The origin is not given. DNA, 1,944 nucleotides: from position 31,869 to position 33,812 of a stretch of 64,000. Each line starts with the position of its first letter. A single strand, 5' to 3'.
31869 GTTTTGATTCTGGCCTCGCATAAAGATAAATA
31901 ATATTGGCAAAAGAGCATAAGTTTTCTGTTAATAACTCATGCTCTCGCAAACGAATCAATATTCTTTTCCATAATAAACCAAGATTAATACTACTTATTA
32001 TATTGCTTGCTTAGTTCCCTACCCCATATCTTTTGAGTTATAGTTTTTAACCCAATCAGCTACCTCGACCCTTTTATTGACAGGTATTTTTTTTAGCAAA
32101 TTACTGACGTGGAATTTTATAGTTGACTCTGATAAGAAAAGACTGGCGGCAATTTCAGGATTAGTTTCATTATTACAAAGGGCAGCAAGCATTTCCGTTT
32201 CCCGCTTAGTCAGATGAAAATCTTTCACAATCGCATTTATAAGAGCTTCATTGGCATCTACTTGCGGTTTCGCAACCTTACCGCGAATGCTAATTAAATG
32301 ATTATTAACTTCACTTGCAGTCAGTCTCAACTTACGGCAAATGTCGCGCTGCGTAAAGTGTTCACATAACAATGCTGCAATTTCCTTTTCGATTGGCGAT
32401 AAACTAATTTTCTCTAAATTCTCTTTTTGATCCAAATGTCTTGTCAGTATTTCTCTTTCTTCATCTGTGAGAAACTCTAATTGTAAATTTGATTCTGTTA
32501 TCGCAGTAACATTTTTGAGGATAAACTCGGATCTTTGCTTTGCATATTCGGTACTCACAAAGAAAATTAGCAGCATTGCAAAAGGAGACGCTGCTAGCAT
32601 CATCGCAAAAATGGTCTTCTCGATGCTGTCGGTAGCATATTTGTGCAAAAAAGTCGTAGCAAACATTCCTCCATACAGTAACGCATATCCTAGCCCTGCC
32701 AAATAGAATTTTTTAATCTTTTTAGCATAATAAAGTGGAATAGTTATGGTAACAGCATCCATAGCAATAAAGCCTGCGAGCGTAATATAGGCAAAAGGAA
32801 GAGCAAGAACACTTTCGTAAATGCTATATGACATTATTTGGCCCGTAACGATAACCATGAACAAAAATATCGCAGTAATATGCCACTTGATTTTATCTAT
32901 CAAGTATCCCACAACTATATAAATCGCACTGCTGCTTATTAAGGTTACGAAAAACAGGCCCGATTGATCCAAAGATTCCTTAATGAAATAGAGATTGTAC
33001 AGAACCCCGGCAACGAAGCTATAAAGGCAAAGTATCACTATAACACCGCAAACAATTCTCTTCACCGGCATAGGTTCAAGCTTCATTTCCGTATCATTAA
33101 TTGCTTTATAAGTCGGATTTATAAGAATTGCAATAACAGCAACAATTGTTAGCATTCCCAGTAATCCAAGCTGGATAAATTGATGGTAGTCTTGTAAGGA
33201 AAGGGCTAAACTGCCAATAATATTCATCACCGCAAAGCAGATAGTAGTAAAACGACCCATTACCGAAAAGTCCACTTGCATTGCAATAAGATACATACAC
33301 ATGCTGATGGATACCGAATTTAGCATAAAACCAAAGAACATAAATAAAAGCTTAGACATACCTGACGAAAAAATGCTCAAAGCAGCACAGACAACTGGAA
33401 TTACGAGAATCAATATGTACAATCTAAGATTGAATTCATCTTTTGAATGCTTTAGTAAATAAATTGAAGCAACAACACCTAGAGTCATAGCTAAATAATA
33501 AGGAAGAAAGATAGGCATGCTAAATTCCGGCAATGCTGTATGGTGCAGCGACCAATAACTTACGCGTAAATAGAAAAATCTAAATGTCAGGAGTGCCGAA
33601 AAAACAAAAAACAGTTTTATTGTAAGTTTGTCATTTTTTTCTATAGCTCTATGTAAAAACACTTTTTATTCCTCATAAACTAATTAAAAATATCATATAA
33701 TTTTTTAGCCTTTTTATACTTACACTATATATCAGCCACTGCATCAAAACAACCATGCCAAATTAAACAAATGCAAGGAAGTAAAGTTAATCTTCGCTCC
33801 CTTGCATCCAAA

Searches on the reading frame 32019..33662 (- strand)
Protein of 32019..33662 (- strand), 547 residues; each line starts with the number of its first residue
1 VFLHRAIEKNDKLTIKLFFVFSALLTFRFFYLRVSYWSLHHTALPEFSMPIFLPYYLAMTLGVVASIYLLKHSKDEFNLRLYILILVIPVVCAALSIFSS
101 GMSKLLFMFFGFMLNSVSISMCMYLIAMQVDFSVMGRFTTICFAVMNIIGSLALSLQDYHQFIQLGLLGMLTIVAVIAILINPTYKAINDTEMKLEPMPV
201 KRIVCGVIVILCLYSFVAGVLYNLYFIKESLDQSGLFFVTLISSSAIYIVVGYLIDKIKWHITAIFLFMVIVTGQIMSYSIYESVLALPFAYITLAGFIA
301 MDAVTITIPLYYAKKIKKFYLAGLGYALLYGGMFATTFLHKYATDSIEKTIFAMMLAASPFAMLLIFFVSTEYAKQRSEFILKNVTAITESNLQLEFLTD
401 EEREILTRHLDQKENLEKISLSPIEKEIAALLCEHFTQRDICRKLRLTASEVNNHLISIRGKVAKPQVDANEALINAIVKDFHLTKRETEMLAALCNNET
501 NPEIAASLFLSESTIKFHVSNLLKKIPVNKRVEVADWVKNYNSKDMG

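Call 19: list_cluster_members(proteins=[P0001, window:32019-33662:-, window:38353-39138:-, window:37963-38301:-])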
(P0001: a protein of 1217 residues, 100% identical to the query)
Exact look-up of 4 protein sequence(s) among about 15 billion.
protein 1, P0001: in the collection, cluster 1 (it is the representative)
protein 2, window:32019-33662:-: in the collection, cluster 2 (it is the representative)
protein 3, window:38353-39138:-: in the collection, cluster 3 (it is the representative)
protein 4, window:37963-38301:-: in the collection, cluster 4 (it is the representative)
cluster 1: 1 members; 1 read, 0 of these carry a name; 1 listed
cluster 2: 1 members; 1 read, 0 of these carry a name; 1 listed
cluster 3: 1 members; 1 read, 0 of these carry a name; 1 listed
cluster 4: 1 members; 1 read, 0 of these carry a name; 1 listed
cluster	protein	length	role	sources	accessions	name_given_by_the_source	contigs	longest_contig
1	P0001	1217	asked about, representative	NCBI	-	-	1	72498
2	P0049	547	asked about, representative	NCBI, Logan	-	-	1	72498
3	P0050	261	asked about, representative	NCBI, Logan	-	-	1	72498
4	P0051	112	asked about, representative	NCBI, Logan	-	-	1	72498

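Call 31: search_protein_families(library=pfam, proteins=[window:32019-33662:-], max_evalue=0.001)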
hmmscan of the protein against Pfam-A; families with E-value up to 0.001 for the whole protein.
window:32019-33662:- (547 aa): 2 families
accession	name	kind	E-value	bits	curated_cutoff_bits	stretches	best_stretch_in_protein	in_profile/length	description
PF00196.25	GerE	-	4.1e-20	71.6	23.5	1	484-537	3-56/57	Bacterial regulatory proteins, luxR family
PF13412.12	HTH_24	-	0.00026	20.9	21.9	0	500-525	19-44/48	Winged helix-turn-helix DNA-binding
